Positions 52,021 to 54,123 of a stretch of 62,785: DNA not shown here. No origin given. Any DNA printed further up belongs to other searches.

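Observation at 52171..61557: Formate-linked Hdr module combining a membrane cytochrome-b/HdrC fusion, HdrB, a double HdrA, MvhD and a cytoplasmic Sec-FdhA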

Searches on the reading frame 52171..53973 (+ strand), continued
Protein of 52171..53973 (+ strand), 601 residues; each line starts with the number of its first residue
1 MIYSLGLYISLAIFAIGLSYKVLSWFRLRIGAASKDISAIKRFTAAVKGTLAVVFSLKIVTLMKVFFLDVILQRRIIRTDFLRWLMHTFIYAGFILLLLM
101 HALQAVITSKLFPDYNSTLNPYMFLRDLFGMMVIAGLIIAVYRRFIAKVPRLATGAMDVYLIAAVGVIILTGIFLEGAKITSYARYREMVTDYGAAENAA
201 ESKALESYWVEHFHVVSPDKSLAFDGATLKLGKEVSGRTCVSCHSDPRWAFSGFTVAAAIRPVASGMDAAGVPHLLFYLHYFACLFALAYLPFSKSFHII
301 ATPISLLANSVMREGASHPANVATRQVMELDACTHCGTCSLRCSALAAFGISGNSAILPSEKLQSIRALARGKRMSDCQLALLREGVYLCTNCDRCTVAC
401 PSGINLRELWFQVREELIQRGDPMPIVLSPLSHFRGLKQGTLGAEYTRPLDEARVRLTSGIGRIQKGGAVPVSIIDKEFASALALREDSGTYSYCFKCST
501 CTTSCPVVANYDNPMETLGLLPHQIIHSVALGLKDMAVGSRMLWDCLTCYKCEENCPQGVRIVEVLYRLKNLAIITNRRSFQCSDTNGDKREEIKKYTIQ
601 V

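Call 27: find_encoding_contigs(protein=P0039, flank=10000, max_places=2)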
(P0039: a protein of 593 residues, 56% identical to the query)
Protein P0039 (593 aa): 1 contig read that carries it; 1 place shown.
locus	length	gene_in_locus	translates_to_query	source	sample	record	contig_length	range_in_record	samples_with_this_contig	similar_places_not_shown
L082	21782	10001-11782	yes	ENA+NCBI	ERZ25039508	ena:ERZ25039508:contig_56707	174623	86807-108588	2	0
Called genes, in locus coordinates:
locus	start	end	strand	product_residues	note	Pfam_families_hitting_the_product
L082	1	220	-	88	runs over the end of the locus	-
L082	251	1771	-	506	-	PF00590:TP_methylase, PF02602:HEM4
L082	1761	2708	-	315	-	PF01379:Porphobil_deam, PF03900:Porphobil_deamC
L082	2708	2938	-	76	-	PF09723:Zn_ribbon_8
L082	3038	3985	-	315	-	-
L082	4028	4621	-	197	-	PF13580:SIS_2, PF01380:SIS (weak)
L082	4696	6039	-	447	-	PF13414:TPR_11, PF13432:TPR_16, PF12895:ANAPC3 (weak), PF13181:TPR_8 (weak), PF13432:TPR_16, PF14559:TPR_19, PF00515:TPR_1 (weak), PF13414:TPR_11 (weak), +12 more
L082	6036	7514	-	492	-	PF12390:Se-cys_synth_N (weak), PF03841:SelA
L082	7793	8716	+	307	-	PF00781:DAGK_cat, PF19279:YegS_C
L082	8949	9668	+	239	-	PF00215:OMPdecase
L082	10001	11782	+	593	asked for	PF02665:Nitrate_red_gam (faint), PF12838:Fer4_7 (faint), PF12797:Fer4_2 (faint), PF13484:Fer4_16 (faint), PF13183:Fer4_8, PF13187:Fer4_9 (weak), PF13237:Fer4_10 (weak), PF13534:Fer4_17 (weak), +1 more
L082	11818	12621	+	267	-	PF02754:CCG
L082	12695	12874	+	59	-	PF07992:Pyr_redox_2 (weak), PF00070:Pyr_redox (weak), PF00890:FAD_binding_2 (weak), PF01134:GIDA (weak), PF01266:DAO (weak), PF12831:FAD_oxidored, PF13450:NAD_binding_8 (weak)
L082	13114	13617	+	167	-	PF01257:2Fe-2S_thioredx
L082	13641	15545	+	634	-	PF01512:Complex1_51K, PF12797:Fer4_2 (faint), PF10589:NADH_4Fe-4S, PF00037:Fer4 (weak), PF12838:Fer4_7 (weak), PF13237:Fer4_10 (weak), PF14697:Fer4_21, PF00037:Fer4 (weak), +1 more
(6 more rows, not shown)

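Call 47: predict_structure(alignment_id=A2)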
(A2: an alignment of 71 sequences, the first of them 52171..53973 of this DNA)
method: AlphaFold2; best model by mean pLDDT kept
length: 601 residues; sequences in the alignment: 71
mean_pLDDT: 75.5   pTM: 0.69
mean pLDDT of the five models: 75.5, 73.4, 70.1, 67.1, 67.0
residues with pLDDT >= 90: 158; 70-90: 236; 50-70: 148; < 50: 59
segments of 3 or more residues with pLDDT < 50: 117-119, 391-398, 426-438, 488-491, 579-601
pLDDT, mean of each block of 10 residues (from residue 1): 88 95 91 84 94 93 93 83 88 88 73 55 77 91 78 68 87 91 87 74 92 91 92 87 76 91 93 92 92 86 91 85 90 62 60 66 83 82 67 49 71 77 52 42 63 73 63 69 56 51 64 71 78 79 62 65 69 59 36 30 30
secondary structure, 60 per line:
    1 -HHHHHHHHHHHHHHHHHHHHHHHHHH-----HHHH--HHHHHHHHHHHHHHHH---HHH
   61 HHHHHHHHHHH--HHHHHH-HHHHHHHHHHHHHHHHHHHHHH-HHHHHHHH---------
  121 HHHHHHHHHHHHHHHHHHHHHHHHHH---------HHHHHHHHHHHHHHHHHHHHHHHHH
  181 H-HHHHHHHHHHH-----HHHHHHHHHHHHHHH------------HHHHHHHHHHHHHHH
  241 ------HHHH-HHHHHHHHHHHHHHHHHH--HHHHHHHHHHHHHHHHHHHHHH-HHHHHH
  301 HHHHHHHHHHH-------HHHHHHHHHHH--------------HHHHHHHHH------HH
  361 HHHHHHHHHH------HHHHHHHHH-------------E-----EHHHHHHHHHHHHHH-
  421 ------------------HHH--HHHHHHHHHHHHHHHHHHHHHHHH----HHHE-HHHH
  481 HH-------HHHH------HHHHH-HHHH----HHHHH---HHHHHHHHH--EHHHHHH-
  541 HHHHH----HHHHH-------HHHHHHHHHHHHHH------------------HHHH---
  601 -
elements in order: H2-27 H33-36 H39-54 H58-71 H74-79 H81-102 H104-111 H121-146 H156-181 H183-193 H199-213 H226-240 H247-250 H252-269 H272-293 H295-311 H319-329 H344-352 H359-370 H377-385 H406-419 H444-467 H477-482 H490-493 H500-504 H506-509 H514-518 H522-530 H534-539 H541-545 H550-554 H562-575 H594-597

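Call 49: fold_search(model_id=the predicted structure, library=pdb)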
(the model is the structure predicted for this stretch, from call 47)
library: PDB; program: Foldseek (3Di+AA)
matches with E <= 10: 51; with E <= 0.001: 1
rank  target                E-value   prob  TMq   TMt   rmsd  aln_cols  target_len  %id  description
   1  9ojn                  1.4e-04  1.00  0.38  0.32  10.8       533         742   16  Structure of Mycobacterium smegmatis EtfD (released 2025-05-21)
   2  8rvu_c                3.5e-03  1.00  0.15  0.45   3.4       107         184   36  CryoEM structure of the Elp-Hdr complex of Methanothermobacter marburgensis state 2 (composite structure) (released 2025-05-14)
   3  8rwn_C                5.3e-03  1.00  0.14  0.44   3.6       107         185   37  CryoEM structure of the Hdr(ABC)2 subunits of the Elp-Hdr complex of Methanothermobacter marburgensis (released 2025-05-14)
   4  8rvu_C                1.2e-02  1.00  0.14  0.45   3.6       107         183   37  CryoEM structure of the Elp-Hdr complex of Methanothermobacter marburgensis state 2 (composite structure) (released 2025-05-14)
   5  7bkb_C                3.6e-02  1.00  0.15  0.46   3.6       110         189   26  Formate dehydrogenase - heterodisulfide reductase - formylmethanofuran dehydrogenase complex from Methanospirillum hun (released 2021-09-29)
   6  5odc_I                4.0e-02  1.00  0.14  0.45   4.8       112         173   29  Heterodisulfide reductase / [NiFe]-hydrogenase complex from Methanothermococcus thermolithotrophicus at 2.3 A resoluti (released 2017-08-30)
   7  5lzq_A                6.7e-01  0.04  0.10  0.09  33.3       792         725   12  Crystal structure of Thermotoga maritima sodium pumping membrane integral pyrophosphatase in complex with imidodiphosp (released 2016-12-14)
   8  6qxa_B                9.7e-01  0.05  0.10  0.08  31.6       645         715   12  Structure of membrane bound pyrophosphatase from Thermotoga maritima in complex with imidodiphosphate and N-[(2-amino- (released 2019-04-10)
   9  6qxa_D                1.9e+00  0.03  0.10  0.09  32.7       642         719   12  Structure of membrane bound pyrophosphatase from Thermotoga maritima in complex with imidodiphosphate and N-[(2-amino- (released 2019-04-10)
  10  8kdd_B                2.3e+00  0.02  0.06  0.07  26.6       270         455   12  Structure of LAT1-CD98hc-Fab170 in complex with JPH203, consensus map (released 2025-02-12)
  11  6h2f_F                2.7e+00  0.05  0.08  0.13  30.1       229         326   12  Structure of the pre-pore AhlB of the tripartite alpha-pore forming toxin, AHL, from Aeromonas hydrophila. (released 2019-07-10)
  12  6hfb_C                3.1e+00  0.01  0.08  0.10  29.5       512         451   13  Outward-facing conformation of a multidrug resistance MATE family transporter of the MOP superfamily. (released 2019-06-12)
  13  8j2m_A                3.2e+00  0.05  0.11  0.14  22.6       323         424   11  The truncated rice Na+/H+ antiporter SOS1 (1-976) in a constitutively active state (released 2023-11-22)
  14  5oge_C                3.8e+00  0.03  0.08  0.12  24.1       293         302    9  Crystal structure of a nucleotide sugar transporter (released 2017-11-22)
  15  5t5n_A                4.0e+00  0.03  0.08  0.11  28.3       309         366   12  Calcium-activated chloride channel bestrophin-1 (BEST1), triple mutant: I76A, F80A, F84A; in complex with an Fab antib (released 2016-11-30)
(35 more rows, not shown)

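Call 76: search_solved_structures(query=A2, max_evalue=1, show_alignments=0)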
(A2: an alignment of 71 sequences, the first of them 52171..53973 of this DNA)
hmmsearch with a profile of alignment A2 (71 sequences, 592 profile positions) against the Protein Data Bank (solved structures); distinct sequences matched with E-value up to 1: 38.
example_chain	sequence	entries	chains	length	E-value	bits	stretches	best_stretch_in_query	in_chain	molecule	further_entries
8rvu_c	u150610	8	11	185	1.9e-18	69.5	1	464-578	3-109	H(2):CoB-CoM heterodisulfide,ferredoxin reductase subunit C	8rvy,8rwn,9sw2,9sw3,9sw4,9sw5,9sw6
8rvv_C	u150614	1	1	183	2.4e-18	69.2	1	465-578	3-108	H(2):CoB-CoM heterodisulfide,ferredoxin reductase subunit C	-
7bkb_C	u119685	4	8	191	2.4e-14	56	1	470-580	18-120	CoB--CoM heterodisulfide reductase subunit C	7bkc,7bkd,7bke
5odc_C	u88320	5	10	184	3.5e-14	55.4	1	492-586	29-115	Heterodisulfide reductase, subunit C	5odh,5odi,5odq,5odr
9sfi_E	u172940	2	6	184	6.1e-14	54.7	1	489-584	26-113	H(2)/formate:CoB-CoM heterodisulfide,ferredoxin reductase subunit C2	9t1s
6lum_B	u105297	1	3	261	1.2e-06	30.5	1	489-573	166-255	Succinate dehydrogenase subunit B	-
8rvu_E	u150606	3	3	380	6.9e-05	24.8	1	456-572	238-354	Formate dehydrogenase, beta subunit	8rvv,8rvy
9lay_B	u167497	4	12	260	0.00014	23.7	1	313-409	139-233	4Fe-4S ferredoxin iron-sulfur binding domain protein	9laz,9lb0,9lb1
5xmj_B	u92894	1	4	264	0.00026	22.8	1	322-409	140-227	Succinate dehydrogenase iron-sulfur subunit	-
7d6v_B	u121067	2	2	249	0.00027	22.8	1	479-567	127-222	Fumarate reductase iron-sulfur subunit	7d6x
1yq3_B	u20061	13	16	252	0.0022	19.8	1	325-406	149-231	succinate dehydrogenase Ip subunit | Succinate dehydrogenase [ubiquinone] iron-sulfur subunit, mitochondrial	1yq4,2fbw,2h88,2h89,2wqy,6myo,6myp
1zoy_B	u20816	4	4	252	0.0027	19.5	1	330-407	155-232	Iron-sulfur protein | Succinate dehydrogenase [ubiquinone] iron-sulfur subunit, mitochondrial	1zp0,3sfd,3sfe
3abv_B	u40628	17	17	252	0.0028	19.4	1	330-407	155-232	Succinate dehydrogenase [ubiquinone] iron-sulfur subunit, mitochondrial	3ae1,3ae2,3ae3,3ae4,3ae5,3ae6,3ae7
8gs8_B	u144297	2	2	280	0.0031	19.3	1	330-407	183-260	Succinate dehydrogenase [ubiquinone] iron-sulfur subunit, mitochondrial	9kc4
4ytp_B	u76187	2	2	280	0.0035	19.1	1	330-406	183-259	Succinate dehydrogenase [ubiquinone] iron-sulfur subunit, mitochondrial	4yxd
9ojn_A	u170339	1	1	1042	0.29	12.8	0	540-572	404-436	Iron-sulfur-binding reductase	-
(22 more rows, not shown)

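Call 77: find_encoding_contigs(protein=P0002, flank=10000, max_places=1)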
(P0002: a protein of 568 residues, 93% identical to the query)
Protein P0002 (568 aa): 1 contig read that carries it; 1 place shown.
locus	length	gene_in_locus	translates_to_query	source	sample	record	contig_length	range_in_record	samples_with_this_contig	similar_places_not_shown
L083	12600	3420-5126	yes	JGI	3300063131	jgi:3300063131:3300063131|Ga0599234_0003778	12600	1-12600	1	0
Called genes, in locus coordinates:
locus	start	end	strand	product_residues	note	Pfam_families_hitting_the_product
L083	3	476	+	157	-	?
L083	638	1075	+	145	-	PF00571:CBS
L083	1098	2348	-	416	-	PF01590:GAF, PF13185:GAF_2 (weak), PF00512:HisKA, PF02518:HATPase_c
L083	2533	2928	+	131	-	-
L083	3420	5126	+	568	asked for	PF12838:Fer4_7 (faint), PF13484:Fer4_16 (faint), PF13183:Fer4_8, PF13187:Fer4_9, PF13237:Fer4_10, PF13534:Fer4_17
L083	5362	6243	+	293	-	PF02754:CCG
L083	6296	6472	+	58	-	PF07992:Pyr_redox_2 (weak), PF00070:Pyr_redox (weak), PF00890:FAD_binding_2 (weak), PF01134:GIDA (weak), PF01266:DAO (weak), PF12831:FAD_oxidored, PF13450:NAD_binding_8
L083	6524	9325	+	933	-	PF00037:Fer4 (faint), PF12837:Fer4_6 (faint), PF12838:Fer4_7 (faint), PF01266:DAO (weak), PF07992:Pyr_redox_2, PF12831:FAD_oxidored (weak), PF13450:NAD_binding_8, PF13738:Pyr_redox_3 (weak), +2 more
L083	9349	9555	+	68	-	PF02662:FlpD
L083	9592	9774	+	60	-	PF02662:FlpD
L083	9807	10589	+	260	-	PF12797:Fer4_2 (faint)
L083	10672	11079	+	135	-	PF04879:Molybdop_Fe4S4, PF00384:Molybdopterin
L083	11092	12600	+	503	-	?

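Call 78: find_encoding_contigs(protein=P0007, flank=10000, max_places=1)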
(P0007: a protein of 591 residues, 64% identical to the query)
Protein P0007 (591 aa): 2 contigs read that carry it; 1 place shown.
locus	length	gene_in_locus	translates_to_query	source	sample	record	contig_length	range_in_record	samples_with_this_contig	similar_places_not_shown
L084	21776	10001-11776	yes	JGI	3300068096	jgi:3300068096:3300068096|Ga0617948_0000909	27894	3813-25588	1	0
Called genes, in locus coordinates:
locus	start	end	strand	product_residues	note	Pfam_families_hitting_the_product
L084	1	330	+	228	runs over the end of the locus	PF01467:CTP_transf_like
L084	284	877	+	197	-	PF02525:Flavodoxin_2, PF03358:FMN_red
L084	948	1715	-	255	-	PF00106:adh_short, PF08659:KR, PF13561:adh_short_C2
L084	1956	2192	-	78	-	-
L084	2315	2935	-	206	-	PF00300:His_Phos_1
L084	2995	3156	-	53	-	-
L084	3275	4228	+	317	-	PF03783:CsgG, PF04052:TolB_N (faint), PF13036:LpoB (weak)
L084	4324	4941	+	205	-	PF07588:DUF1554 (faint)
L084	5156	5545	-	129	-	PF02566:OsmC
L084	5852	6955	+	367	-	-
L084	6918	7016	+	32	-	-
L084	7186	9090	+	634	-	PF08448:PAS_4 (faint), PF13188:PAS_8 (faint), PF24820:Diguanyl_cycl_sensor (faint), PF00989:PAS, PF13426:PAS_9, PF00512:HisKA, PF02518:HATPase_c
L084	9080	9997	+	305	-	PF02219:MTHFR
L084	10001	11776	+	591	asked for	PF02665:Nitrate_red_gam (faint), PF12838:Fer4_7 (faint), PF12797:Fer4_2 (faint), PF13183:Fer4_8, PF13183:Fer4_8, PF13187:Fer4_9 (weak), PF13237:Fer4_10, PF13534:Fer4_17 (weak), +1 more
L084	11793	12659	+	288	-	PF02754:CCG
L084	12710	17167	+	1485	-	PF12831:FAD_oxidored (weak), PF14691:Fer4_20, PF01266:DAO (weak), PF07992:Pyr_redox_2, PF13450:NAD_binding_8, PF07992:Pyr_redox_2, PF07992:Pyr_redox_2, PF13450:NAD_binding_8, +15 more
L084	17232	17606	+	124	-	PF02662:FlpD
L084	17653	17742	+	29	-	-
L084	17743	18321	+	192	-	PF12225:DUF5981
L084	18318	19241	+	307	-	PF02219:MTHFR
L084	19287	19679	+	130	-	PF00072:Response_reg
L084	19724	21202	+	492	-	PF00072:Response_reg, PF13596:PAS_10 (faint), PF13426:PAS_9 (weak), PF00512:HisKA, PF02518:HATPase_c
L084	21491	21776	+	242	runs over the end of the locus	PF00303:Thymidylat_synt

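Call 79: find_encoding_contigs(protein=P0018, flank=10000, max_places=1)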
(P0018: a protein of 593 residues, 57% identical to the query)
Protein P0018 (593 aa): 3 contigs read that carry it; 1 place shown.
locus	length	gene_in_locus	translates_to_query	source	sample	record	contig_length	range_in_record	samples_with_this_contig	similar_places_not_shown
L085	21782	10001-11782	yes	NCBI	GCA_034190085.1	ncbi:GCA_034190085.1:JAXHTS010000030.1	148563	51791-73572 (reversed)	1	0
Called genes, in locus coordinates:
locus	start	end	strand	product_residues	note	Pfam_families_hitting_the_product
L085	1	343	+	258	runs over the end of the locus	PF01887:SAM_HAT_N, PF20257:SAM_HAT_C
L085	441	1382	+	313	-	PF13793:Pribosyltran_N, PF00156:Pribosyltran, PF14572:Pribosyl_synth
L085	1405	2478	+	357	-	PF01008:IF-2B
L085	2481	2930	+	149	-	PF02502:LacAB_rpiB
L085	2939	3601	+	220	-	PF00923:TAL_FSA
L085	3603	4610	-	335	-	PF04055:Radical_SAM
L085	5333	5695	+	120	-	PF02579:Nitro_FeMo-Co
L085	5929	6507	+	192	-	PF12804:NTP_transf_3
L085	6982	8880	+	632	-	PF08448:PAS_4 (weak), PF13188:PAS_8 (faint), PF13426:PAS_9 (weak), PF24820:Diguanyl_cycl_sensor (faint), PF00989:PAS, PF13426:PAS_9, PF00512:HisKA, PF02518:HATPase_c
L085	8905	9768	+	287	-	PF02219:MTHFR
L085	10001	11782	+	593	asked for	PF02665:Nitrate_red_gam (weak), PF12838:Fer4_7 (faint), PF13746:Fer4_18 (faint), PF13183:Fer4_8, PF13187:Fer4_9 (weak), PF13237:Fer4_10, PF13534:Fer4_17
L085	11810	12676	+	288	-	PF02754:CCG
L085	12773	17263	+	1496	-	PF12831:FAD_oxidored (weak), PF00037:Fer4 (weak), PF14691:Fer4_20, PF07992:Pyr_redox_2, PF13450:NAD_binding_8, PF13738:Pyr_redox_3 (weak), PF00890:FAD_binding_2, PF13450:NAD_binding_8, +15 more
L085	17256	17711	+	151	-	-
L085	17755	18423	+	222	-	PF12225:DUF5981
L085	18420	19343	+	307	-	PF02219:MTHFR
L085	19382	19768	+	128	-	PF00072:Response_reg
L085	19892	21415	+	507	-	PF00072:Response_reg, PF00989:PAS (weak), PF08448:PAS_4 (faint), PF13426:PAS_9 (weak), PF13596:PAS_10 (weak), PF00512:HisKA, PF02518:HATPase_c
